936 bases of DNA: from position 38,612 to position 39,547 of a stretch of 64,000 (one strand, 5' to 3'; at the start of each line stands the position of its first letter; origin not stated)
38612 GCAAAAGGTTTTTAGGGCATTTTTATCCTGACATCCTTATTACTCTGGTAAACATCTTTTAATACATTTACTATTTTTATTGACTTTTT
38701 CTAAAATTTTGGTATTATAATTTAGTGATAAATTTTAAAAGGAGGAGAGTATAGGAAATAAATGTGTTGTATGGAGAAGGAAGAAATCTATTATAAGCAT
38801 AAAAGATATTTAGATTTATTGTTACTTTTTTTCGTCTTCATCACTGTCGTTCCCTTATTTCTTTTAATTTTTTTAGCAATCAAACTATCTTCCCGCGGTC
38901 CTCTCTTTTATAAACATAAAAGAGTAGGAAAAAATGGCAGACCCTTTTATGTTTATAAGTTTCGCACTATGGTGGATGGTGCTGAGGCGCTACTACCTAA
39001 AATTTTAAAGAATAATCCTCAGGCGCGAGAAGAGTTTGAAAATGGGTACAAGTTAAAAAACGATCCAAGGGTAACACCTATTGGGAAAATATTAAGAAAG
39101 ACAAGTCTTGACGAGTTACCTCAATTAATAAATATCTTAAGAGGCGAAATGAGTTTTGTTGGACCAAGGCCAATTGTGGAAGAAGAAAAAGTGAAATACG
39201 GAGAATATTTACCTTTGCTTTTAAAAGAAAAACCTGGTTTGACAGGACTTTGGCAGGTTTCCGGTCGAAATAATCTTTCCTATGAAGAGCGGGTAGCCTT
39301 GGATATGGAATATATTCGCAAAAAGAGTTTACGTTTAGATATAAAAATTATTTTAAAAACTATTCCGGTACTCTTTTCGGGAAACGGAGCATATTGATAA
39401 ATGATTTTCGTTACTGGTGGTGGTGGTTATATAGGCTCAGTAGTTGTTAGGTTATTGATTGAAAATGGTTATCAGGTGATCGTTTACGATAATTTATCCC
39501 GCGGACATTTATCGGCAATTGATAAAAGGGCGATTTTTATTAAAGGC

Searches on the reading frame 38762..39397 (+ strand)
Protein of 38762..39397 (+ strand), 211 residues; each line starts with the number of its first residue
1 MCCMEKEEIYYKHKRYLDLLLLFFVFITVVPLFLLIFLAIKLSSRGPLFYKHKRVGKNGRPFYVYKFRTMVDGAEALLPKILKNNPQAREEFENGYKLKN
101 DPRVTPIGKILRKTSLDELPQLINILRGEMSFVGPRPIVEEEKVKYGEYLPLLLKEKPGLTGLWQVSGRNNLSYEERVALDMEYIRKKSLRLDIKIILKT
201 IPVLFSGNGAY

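Call 10: search_protein_families(library=pfam, proteins=[window:38762-39397:+])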
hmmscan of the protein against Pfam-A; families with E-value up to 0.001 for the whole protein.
window:38762-39397:+ (211 aa): 1 family
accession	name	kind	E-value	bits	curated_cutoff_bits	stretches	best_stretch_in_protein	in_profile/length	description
PF02397.22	Bac_transf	-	2.7e-65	219.7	27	1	14-205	1-178/179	Bacterial sugar transferase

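Call 12: find_encoding_contigs(protein=window:38762-39397:+, flank=10000, max_places=10)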
Protein window:38762-39397:+ (211 aa): 10 contigs read that carry it; 9 places shown.
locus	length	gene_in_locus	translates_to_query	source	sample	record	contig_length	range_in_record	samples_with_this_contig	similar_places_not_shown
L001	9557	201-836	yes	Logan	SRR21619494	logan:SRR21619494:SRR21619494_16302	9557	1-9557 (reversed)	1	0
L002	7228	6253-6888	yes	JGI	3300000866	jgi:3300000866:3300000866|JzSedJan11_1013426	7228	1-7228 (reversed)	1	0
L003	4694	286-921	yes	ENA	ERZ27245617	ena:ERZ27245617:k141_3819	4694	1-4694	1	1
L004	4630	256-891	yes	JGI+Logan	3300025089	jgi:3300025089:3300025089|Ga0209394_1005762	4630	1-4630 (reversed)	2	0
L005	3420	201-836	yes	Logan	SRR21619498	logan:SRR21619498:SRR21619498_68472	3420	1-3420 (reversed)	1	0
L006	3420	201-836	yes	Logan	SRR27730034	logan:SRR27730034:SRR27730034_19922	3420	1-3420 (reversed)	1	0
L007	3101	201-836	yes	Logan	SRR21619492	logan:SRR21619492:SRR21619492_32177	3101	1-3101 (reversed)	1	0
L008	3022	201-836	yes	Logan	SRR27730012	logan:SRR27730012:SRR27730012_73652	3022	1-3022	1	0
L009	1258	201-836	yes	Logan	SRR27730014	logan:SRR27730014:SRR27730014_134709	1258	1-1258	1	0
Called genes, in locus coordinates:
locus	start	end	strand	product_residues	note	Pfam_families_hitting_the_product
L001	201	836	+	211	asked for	PF02397:Bac_transf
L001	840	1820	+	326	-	PF01073:3Beta_HSD, PF01370:Epimerase, PF02719:Polysacc_synt_2, PF04321:RmlD_sub_bind, PF05368:NmrA (weak), PF07993:NAD_binding_4 (faint), PF13460:NAD_binding_10 (weak), PF16363:GDP_Man_Dehyd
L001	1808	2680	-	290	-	PF02569:Pantoate_ligase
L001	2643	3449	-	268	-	PF02548:Pantoate_transf, PF13714:PEP_mutase (weak)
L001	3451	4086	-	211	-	PF01712:dNK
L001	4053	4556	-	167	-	PF01288:HPPK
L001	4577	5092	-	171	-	-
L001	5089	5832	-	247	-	PF02535:Zip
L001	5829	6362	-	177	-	PF01558:POR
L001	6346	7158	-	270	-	PF02775:TPP_enzyme_C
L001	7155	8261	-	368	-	PF01855:POR_N, PF17147:PFOR_II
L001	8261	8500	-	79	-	PF13183:Fer4_8 (faint), PF14697:Fer4_21 (faint), PF13237:Fer4_10, PF12797:Fer4_2 (faint), PF12837:Fer4_6 (faint), PF12838:Fer4_7, PF13187:Fer4_9 (weak), PF00037:Fer4 (weak), +1 more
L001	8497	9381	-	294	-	PF02629:CoA_binding, PF00549:Ligase_CoA, PF13607:Succ_CoA_lig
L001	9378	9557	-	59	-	?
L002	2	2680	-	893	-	?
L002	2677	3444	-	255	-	PF19293:CdaA_N, PF02457:DAC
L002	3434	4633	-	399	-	PF00809:Pterin_bind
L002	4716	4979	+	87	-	PF00462:Glutaredoxin, PF13417:GST_N_3 (weak)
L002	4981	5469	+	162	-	PF02943:FeThRed_B, PF23458:DUF7130 (faint), PF21349:RUBY_RBDX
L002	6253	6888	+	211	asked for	PF02397:Bac_transf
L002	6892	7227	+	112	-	?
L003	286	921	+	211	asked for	PF02397:Bac_transf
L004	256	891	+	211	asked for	PF02397:Bac_transf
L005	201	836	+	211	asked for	PF02397:Bac_transf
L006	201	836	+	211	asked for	PF02397:Bac_transf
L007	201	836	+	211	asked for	PF02397:Bac_transf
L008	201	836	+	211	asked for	PF02397:Bac_transf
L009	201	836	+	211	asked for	PF02397:Bac_transf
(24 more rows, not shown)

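Call 17: find_related_loci(query=window:38762-39397:+, collection=genome_contigs, flank=4000)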
Query window:38762-39397:+ (211 aa) in genome_contigs; peptide patterns used: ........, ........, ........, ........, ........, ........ (x = any residue, [..] = any of these).
600 stretches matched a pattern (row limit reached: there are more); 569 encode a relative of the query (tblastn E <= 1e-3); the best 80 are kept; 80 distinct loci.
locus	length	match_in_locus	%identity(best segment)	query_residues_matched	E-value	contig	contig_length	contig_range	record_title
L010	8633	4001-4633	89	1-211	6e-123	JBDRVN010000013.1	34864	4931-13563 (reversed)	MAG: candidate division WOR-3 bacterium isolate JZ-2_201705_bins_9 JZ-2_201705_bins_9_scaffold_13, whole genome shotgun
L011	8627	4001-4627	88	3-211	1e-109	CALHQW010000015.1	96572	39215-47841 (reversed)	MAG: uncultured bacterium isolate S1_Bin_METABAT__176_1 genome assembly, contig: c_000001709004, whole genome shotgun se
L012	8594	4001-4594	54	14-211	1e-72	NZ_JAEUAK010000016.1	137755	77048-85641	Rhizobium mesosinicum strain HU56 NODE_HU56_16, whole genome shotgun sequence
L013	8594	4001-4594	54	14-211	9e-72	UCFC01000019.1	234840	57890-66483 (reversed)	Rhizobiales bacterium isolate AFS069108 genome assembly, contig: contig_19, whole genome shotgun sequence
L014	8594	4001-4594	54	14-211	1e-71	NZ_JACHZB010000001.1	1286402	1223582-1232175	Rhizobium sp. BK196 Ga0365257_01, whole genome shotgun sequence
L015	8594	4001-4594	54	14-211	3e-71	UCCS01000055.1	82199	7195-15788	Rhizobiales bacterium isolate AFS066641 genome assembly, contig: contig_55, whole genome shotgun sequence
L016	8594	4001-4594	54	14-211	3e-71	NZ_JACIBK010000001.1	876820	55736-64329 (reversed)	Rhizobium sp. BK650 Ga0365323_01, whole genome shotgun sequence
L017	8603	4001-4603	55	11-211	3e-70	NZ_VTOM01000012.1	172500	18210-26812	Antarcticirhabdus aurantiaca strain R10 NODE_12, whole genome shotgun sequence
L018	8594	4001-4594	53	14-211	3e-67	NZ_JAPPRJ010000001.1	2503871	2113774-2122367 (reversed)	Rhizobium sp. SL86 contig_1, whole genome shotgun sequence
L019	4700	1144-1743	58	12-211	2e-66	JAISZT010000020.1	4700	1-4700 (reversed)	MAG: Desulfovibrio sp. isolate Ncb351_bin103 k119_1950841, whole genome shotgun sequence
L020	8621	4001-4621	50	5-211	5e-66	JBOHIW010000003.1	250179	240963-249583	MAG: Phyllobacterium sp. isolate SD8061_maxbin2.bin.1 NODE_5_length_250179_cov_6.569290, whole genome shotgun sequence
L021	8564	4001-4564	53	14-201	7e-66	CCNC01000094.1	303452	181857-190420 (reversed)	Mesorhizobium sp. ORS3359 genome assembly Illumina paired reads assembly ORS3359, contig MPLAv1_Contig_183, whole genome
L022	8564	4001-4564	52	14-201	1e-65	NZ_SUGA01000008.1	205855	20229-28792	MAG: Mesorhizobium sp. isolate N.Ca.IN.001.09.1 NODE_8_length_205855_cov_11.018377, whole genome shotgun sequence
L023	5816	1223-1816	54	14-211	1e-65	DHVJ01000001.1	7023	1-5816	MAG TPA_asm: Anaerolineaceae bacterium UBA5211 UBA5211_contig_32988, whole genome shotgun sequence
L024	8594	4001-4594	52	14-211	2e-65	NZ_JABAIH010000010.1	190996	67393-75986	Rhizobium sp. P32RR-XVIII NODE_10_length_190996_cov_93.711179, whole genome shotgun sequence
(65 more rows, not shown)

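Call 43: list_cluster_members(proteins=[L091:1620-2696:+, L002:4981-5469:+, L091:3735-5609:+])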
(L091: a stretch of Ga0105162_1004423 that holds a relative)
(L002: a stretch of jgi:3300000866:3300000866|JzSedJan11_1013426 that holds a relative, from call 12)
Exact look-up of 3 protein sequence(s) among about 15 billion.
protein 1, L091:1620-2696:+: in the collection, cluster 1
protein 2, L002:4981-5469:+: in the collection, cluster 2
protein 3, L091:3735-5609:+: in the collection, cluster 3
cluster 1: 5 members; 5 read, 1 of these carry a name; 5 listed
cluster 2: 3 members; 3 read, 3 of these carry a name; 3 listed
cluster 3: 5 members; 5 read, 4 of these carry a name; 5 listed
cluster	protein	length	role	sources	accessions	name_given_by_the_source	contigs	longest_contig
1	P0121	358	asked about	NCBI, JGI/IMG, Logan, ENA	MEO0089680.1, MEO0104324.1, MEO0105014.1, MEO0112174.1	MAG: 2-hydroxyacyl-CoA dehydratase [candidate division WOR-3 bacterium]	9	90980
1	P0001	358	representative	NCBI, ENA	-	-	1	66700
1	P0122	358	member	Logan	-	-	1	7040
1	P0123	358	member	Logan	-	-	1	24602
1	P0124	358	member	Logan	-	-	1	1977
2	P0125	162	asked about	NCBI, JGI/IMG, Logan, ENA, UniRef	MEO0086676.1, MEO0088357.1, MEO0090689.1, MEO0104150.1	MAG: ferredoxin-thioredoxin reductase catalytic domain-containing protein [candidate ... | ferredoxin:thioredoxin reductase n=1 Tax=candidate division WOR-3 bacterium TaxID=2052148 ...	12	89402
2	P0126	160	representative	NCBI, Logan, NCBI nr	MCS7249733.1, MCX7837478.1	MAG: ferredoxin:glutaredoxin reductase [candidate division WOR-3 bacterium] | ferredoxin:glutaredoxin reductase [candidate division WOR-3 bacterium]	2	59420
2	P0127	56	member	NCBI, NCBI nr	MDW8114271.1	MAG: ferredoxin:glutaredoxin reductase, partial [candidate division WOR-3 bacterium] | ferredoxin:glutaredoxin reductase [candidate division WOR-3 bacterium]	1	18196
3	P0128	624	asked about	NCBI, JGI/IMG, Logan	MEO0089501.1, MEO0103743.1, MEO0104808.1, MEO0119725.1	MAG: TonB-dependent receptor [candidate division WOR-3 bacterium]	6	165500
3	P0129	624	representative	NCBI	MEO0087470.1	MAG: TonB-dependent receptor [candidate division WOR-3 bacterium]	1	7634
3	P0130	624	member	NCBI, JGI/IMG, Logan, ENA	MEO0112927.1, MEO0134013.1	MAG: TonB-dependent receptor [candidate division WOR-3 bacterium]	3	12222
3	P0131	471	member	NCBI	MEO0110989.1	MAG: TonB-dependent receptor, partial [candidate division WOR-3 bacterium]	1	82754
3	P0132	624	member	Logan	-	-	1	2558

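Call 44: find_encoding_contigs(protein=P0121, flank=5000, max_places=10)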
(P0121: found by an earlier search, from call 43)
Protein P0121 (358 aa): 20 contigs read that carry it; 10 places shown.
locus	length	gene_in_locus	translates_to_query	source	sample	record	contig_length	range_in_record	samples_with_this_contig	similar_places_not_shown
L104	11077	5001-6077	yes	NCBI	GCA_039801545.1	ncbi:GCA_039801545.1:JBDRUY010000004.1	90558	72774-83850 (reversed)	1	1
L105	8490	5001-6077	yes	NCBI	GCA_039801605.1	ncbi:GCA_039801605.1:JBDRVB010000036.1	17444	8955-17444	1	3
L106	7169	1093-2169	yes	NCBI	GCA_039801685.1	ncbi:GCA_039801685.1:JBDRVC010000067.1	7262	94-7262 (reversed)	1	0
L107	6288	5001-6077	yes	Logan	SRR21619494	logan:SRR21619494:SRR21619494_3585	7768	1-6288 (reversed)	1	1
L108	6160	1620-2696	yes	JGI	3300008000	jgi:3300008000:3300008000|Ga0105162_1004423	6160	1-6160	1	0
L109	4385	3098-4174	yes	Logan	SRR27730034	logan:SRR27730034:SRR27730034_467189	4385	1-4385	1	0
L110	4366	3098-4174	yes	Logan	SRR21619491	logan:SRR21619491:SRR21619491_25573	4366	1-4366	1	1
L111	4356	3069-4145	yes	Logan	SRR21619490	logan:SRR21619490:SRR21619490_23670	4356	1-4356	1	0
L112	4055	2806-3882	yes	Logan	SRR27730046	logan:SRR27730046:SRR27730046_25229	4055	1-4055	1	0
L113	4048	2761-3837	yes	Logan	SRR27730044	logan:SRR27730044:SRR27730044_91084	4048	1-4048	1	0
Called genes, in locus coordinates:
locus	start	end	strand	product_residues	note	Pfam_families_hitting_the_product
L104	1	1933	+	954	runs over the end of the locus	PF00580:UvrD-helicase, PF13245:AAA_19, PF13361:UvrD_C, PF13538:UvrD_C_2 (faint), PF12705:PDDEXK_1 (weak)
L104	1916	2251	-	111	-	-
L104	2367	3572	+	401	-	PF00932:LTD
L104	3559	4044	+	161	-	PF01927:Mut7-C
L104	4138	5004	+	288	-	PF09989:DUF2229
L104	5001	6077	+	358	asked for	PF09989:DUF2229 (faint), PF06050:HGD-D (weak)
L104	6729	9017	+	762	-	PF13415:Beta-prop_FBX42, PF24681:Kelch_KLHDC2_KLHL20_DRC7, PF24981:Beta-prop_ATRN-LZTR1, PF25210:Kelch_FKB95, PF13964:Beta-prop_Calicin, PF01344:Kelch_1, PF13964:Beta-prop_Calicin, PF24996:NANM, +9 more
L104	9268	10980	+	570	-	PF18962:Por_Secre_tail (weak)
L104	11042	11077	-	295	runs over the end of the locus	PF04055:Radical_SAM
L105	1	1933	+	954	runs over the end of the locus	PF00580:UvrD-helicase, PF13245:AAA_19, PF13361:UvrD_C, PF13538:UvrD_C_2 (faint), PF12705:PDDEXK_1 (weak)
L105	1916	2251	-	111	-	-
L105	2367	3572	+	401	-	PF00932:LTD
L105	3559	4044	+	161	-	PF01927:Mut7-C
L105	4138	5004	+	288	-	PF09989:DUF2229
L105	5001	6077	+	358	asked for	PF09989:DUF2229 (faint), PF06050:HGD-D (weak)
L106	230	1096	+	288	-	PF09989:DUF2229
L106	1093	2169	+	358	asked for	PF09989:DUF2229 (faint), PF06050:HGD-D (weak)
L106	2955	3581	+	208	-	PF02397:Bac_transf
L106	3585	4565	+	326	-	PF01073:3Beta_HSD, PF01370:Epimerase, PF02719:Polysacc_synt_2, PF04321:RmlD_sub_bind, PF05368:NmrA (weak), PF07993:NAD_binding_4 (faint), PF13460:NAD_binding_10 (weak), PF16363:GDP_Man_Dehyd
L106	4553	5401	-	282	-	PF02569:Pantoate_ligase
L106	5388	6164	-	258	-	PF02548:Pantoate_transf, PF13714:PEP_mutase (weak)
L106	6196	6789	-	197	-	PF01712:dNK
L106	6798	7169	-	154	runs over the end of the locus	PF01288:HPPK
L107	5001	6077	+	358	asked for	PF09989:DUF2229 (faint), PF06050:HGD-D (weak)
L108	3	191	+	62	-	?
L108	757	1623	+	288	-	PF09989:DUF2229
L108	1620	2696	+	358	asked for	PF09989:DUF2229 (faint), PF06050:HGD-D (weak)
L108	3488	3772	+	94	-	-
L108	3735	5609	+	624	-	PF07715:Plug, PF00593:TonB_dep_Rec_b-barrel, PF14905:OMP_b-brl_3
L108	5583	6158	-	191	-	?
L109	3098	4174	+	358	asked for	PF09989:DUF2229 (faint), PF06050:HGD-D (weak)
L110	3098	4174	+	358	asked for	PF09989:DUF2229 (faint), PF06050:HGD-D (weak)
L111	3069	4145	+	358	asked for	PF09989:DUF2229 (faint), PF06050:HGD-D (weak)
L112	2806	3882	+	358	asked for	PF09989:DUF2229 (faint), PF06050:HGD-D (weak)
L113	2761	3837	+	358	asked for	PF09989:DUF2229 (faint), PF06050:HGD-D (weak)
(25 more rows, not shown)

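Call 45: find_encoding_contigs(protein=P0125, flank=4000, max_places=10)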
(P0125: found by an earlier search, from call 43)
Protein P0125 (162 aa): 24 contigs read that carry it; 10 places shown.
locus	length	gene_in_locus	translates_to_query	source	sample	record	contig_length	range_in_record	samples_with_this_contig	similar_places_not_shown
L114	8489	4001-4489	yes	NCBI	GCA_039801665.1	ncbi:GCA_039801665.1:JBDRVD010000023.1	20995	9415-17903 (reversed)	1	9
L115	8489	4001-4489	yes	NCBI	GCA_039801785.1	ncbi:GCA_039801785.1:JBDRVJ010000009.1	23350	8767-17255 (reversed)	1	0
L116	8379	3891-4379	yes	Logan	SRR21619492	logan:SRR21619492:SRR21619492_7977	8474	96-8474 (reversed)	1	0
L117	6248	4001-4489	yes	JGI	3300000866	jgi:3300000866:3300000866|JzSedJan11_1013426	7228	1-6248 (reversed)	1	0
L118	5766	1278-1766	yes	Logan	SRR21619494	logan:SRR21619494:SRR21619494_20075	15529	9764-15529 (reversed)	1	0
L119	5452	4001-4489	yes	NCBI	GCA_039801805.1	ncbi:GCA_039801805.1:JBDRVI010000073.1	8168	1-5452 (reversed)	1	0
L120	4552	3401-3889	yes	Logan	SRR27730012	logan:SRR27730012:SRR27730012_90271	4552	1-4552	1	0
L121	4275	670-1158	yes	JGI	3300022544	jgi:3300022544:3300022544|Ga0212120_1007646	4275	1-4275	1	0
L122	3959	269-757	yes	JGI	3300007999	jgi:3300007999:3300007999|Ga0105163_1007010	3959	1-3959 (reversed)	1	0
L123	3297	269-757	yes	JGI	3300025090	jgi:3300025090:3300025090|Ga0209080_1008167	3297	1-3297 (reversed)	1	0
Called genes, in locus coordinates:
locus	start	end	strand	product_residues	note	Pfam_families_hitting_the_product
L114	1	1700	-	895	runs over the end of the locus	PF11028:TMEM260_N, PF13181:TPR_8 (faint), PF28495:TMEM260_2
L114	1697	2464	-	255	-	PF19293:CdaA_N, PF02457:DAC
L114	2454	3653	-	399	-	PF00809:Pterin_bind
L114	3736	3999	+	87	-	PF00462:Glutaredoxin, PF13417:GST_N_3 (weak)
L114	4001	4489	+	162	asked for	PF02943:FeThRed_B, PF23458:DUF7130 (faint), PF21349:RUBY_RBDX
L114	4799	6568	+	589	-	PF00664:ABC_membrane, PF00005:ABC_tran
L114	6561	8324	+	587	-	PF00664:ABC_membrane, PF02463:SMC_N, PF00005:ABC_tran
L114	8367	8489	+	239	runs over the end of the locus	PF03740:PdxJ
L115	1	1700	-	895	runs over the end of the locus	PF11028:TMEM260_N, PF13181:TPR_8 (faint), PF28495:TMEM260_2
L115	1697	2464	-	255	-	PF19293:CdaA_N, PF02457:DAC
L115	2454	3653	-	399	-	PF00809:Pterin_bind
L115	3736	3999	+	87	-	PF00462:Glutaredoxin, PF13417:GST_N_3 (weak)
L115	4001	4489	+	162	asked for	PF02943:FeThRed_B, PF23458:DUF7130 (faint), PF21349:RUBY_RBDX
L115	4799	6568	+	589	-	PF00664:ABC_membrane, PF00005:ABC_tran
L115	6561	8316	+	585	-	PF00664:ABC_membrane, PF02463:SMC_N, PF00005:ABC_tran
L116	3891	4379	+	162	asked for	PF02943:FeThRed_B, PF23458:DUF7130 (faint), PF21349:RUBY_RBDX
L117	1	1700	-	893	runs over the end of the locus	?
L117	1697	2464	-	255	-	PF19293:CdaA_N, PF02457:DAC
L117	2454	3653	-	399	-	PF00809:Pterin_bind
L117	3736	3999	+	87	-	PF00462:Glutaredoxin, PF13417:GST_N_3 (weak)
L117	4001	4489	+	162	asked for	PF02943:FeThRed_B, PF23458:DUF7130 (faint), PF21349:RUBY_RBDX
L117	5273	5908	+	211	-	PF02397:Bac_transf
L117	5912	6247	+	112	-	?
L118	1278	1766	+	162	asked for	PF02943:FeThRed_B, PF23458:DUF7130 (faint), PF21349:RUBY_RBDX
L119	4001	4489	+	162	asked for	PF02943:FeThRed_B, PF23458:DUF7130 (faint), PF21349:RUBY_RBDX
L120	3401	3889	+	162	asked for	PF02943:FeThRed_B, PF23458:DUF7130 (faint), PF21349:RUBY_RBDX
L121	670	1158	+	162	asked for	PF02943:FeThRed_B, PF23458:DUF7130 (faint), PF21349:RUBY_RBDX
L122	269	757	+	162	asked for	PF02943:FeThRed_B, PF23458:DUF7130 (faint), PF21349:RUBY_RBDX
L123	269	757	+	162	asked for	PF02943:FeThRed_B, PF23458:DUF7130 (faint), PF21349:RUBY_RBDX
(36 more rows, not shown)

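Call 46: find_encoding_contigs(protein=P0128, flank=4000, max_places=10)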
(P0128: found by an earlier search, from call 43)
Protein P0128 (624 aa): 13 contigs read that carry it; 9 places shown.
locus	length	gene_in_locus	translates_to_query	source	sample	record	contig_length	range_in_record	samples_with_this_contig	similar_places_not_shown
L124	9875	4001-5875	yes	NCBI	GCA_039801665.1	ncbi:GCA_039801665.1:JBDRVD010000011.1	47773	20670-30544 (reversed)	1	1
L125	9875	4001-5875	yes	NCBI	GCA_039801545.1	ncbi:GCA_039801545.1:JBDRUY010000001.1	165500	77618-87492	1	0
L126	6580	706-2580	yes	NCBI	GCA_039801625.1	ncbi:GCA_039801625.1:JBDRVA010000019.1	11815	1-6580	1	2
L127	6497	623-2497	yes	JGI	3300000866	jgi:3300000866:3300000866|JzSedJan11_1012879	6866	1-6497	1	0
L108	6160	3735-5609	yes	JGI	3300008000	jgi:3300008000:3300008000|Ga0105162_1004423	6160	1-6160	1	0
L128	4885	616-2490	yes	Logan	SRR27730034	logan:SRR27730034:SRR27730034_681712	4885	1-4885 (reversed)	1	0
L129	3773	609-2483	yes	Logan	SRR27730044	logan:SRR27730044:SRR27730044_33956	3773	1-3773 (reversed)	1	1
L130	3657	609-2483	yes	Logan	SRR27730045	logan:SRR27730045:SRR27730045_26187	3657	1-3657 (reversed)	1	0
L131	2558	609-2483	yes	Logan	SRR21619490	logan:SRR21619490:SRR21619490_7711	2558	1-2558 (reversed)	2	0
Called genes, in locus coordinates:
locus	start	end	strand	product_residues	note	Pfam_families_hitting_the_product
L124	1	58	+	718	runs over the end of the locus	PF09826:Beta_propel (faint), PF08309:LVIVD (weak), PF05694:SBP56 (faint), PF08309:LVIVD, PF18962:Por_Secre_tail (weak)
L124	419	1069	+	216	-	-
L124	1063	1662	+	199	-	-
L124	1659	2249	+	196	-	-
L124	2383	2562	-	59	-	-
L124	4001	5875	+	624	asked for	PF07715:Plug, PF00593:TonB_dep_Rec_b-barrel, PF14905:OMP_b-brl_3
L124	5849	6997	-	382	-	PF13439:Glyco_transf_4, PF13579:Glyco_trans_4_4, PF00534:Glycos_transf_1, PF13692:Glyco_trans_1_4, PF13524:Glyco_trans_1_2 (weak)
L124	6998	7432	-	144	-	PF22769:DCD, PF00692:dUTPase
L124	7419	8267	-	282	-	PF03279:Lip_A_acyltrans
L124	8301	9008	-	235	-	PF24481:CT398_CC, PF02591:Zn_ribbon_9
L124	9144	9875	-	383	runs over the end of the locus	PF01168:Ala_racemase_N, PF00842:Ala_racemase_C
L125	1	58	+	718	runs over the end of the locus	PF09826:Beta_propel (faint), PF08309:LVIVD (weak), PF05694:SBP56 (faint), PF08309:LVIVD, PF18962:Por_Secre_tail (weak)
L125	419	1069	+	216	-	-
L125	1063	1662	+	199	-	-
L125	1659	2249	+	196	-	-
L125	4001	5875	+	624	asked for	PF07715:Plug, PF00593:TonB_dep_Rec_b-barrel, PF14905:OMP_b-brl_3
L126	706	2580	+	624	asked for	PF07715:Plug, PF00593:TonB_dep_Rec_b-barrel, PF14905:OMP_b-brl_3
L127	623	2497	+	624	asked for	PF07715:Plug, PF00593:TonB_dep_Rec_b-barrel, PF14905:OMP_b-brl_3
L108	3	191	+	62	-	?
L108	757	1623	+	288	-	PF09989:DUF2229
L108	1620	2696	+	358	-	PF09989:DUF2229 (faint), PF06050:HGD-D (weak)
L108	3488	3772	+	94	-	-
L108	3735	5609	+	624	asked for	PF07715:Plug, PF00593:TonB_dep_Rec_b-barrel, PF14905:OMP_b-brl_3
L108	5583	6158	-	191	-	?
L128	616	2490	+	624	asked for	PF07715:Plug, PF00593:TonB_dep_Rec_b-barrel, PF14905:OMP_b-brl_3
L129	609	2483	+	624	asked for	PF07715:Plug, PF00593:TonB_dep_Rec_b-barrel, PF14905:OMP_b-brl_3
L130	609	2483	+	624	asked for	PF07715:Plug, PF00593:TonB_dep_Rec_b-barrel, PF14905:OMP_b-brl_3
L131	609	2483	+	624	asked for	PF07715:Plug, PF00593:TonB_dep_Rec_b-barrel, PF14905:OMP_b-brl_3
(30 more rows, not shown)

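Call 50: find_encoding_contigs(protein=P0130, flank=3000, max_places=6)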
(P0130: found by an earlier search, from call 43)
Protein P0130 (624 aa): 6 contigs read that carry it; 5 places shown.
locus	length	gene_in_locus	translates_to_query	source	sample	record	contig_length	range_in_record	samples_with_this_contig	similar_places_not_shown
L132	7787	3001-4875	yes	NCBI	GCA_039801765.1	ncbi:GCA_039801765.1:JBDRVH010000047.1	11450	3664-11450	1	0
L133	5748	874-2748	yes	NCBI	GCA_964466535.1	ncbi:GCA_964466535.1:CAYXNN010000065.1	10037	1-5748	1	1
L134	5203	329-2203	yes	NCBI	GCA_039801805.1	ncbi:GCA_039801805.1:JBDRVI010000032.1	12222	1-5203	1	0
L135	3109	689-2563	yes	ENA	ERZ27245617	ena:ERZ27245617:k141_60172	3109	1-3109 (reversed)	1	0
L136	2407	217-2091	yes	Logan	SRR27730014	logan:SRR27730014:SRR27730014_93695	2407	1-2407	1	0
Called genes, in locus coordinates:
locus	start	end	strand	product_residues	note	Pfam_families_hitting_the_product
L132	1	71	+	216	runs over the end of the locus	-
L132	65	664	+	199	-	-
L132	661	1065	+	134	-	-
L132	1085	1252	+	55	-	-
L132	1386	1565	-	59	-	-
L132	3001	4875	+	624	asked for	PF07715:Plug, PF00593:TonB_dep_Rec_b-barrel, PF14905:OMP_b-brl_3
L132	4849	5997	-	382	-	PF13439:Glyco_transf_4, PF13579:Glyco_trans_4_4, PF00534:Glycos_transf_1, PF13692:Glyco_trans_1_4, PF13524:Glyco_trans_1_2 (weak)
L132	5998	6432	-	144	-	PF22769:DCD, PF00692:dUTPase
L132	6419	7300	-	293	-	PF03279:Lip_A_acyltrans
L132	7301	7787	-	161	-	PF24481:CT398_CC, PF02591:Zn_ribbon_9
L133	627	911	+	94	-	-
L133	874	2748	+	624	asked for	PF07715:Plug, PF00593:TonB_dep_Rec_b-barrel, PF14905:OMP_b-brl_3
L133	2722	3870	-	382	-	PF13439:Glyco_transf_4, PF13579:Glyco_trans_4_4, PF00534:Glycos_transf_1, PF13692:Glyco_trans_1_4, PF13524:Glyco_trans_1_2 (weak)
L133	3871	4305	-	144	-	PF22769:DCD, PF00692:dUTPase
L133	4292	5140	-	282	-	PF03279:Lip_A_acyltrans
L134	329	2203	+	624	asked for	PF07715:Plug, PF00593:TonB_dep_Rec_b-barrel, PF14905:OMP_b-brl_3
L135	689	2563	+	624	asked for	PF07715:Plug, PF00593:TonB_dep_Rec_b-barrel, PF14905:OMP_b-brl_3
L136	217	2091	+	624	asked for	PF07715:Plug, PF00593:TonB_dep_Rec_b-barrel, PF14905:OMP_b-brl_3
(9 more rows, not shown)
